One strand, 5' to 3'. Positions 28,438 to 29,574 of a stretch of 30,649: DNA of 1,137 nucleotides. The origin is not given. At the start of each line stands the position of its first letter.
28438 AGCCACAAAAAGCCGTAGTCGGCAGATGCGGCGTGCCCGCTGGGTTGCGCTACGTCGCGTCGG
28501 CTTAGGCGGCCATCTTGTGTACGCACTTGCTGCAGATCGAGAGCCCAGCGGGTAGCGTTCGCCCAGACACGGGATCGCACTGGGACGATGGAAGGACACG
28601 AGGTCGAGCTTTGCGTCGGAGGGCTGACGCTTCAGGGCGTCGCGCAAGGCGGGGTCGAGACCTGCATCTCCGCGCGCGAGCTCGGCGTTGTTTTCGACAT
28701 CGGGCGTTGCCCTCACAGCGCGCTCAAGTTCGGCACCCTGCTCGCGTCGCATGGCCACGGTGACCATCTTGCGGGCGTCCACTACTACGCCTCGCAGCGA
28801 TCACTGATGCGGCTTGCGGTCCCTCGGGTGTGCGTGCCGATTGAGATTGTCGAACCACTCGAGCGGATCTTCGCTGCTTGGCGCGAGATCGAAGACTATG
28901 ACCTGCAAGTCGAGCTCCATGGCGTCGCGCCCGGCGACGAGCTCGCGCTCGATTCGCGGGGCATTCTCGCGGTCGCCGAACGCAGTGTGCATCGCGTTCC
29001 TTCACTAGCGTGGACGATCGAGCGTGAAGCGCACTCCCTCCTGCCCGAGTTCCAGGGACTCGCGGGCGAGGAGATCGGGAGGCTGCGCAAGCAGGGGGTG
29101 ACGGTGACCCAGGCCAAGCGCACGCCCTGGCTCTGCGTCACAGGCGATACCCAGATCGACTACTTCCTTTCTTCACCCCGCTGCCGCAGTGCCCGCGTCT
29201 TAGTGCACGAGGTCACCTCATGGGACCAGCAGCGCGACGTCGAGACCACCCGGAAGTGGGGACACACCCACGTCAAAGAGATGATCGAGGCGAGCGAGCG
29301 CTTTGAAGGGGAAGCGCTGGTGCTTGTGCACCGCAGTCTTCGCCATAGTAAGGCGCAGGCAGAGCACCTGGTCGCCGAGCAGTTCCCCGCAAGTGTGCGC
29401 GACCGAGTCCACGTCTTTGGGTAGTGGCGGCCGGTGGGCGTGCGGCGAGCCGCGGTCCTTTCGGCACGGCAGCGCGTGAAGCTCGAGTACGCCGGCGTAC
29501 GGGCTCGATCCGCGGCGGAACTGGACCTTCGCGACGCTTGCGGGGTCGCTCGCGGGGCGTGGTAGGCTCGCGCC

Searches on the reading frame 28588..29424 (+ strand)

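Call 35: search_protein_families(library=ncbifam, proteins=[window:28588-29424:+], max_evalue=0.01)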
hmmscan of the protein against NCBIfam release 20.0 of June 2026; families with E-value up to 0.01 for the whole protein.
window:28588-29424:+ (278 aa): 6 families
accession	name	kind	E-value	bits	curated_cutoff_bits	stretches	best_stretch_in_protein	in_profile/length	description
TIGR02651.1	RNase_Z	equivalog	4.8e-13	48.8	292.95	1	51-264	55-283/302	ribonuclease Z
NF000805.0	PRK00055.2-3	equivalog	2e-06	27.3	416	1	49-259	57-277/307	ribonuclease Z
NF000801.0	PRK00055.1-3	equivalog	3.3e-06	26.4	252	1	51-257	57-279/307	ribonuclease Z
TIGR02650.1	RNase_Z_T_toga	equivalog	2.9e-05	23.4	507.05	1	139-255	139-250/277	ribonuclease Z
NF000800.0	PRK00055.1-1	equivalog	0.00045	19.3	398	0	199-264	223-286/305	ribonuclease Z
NF000804.0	PRK00055.2-1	equivalog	0.0014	17.8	402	0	51-259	59-277/306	ribonuclease Z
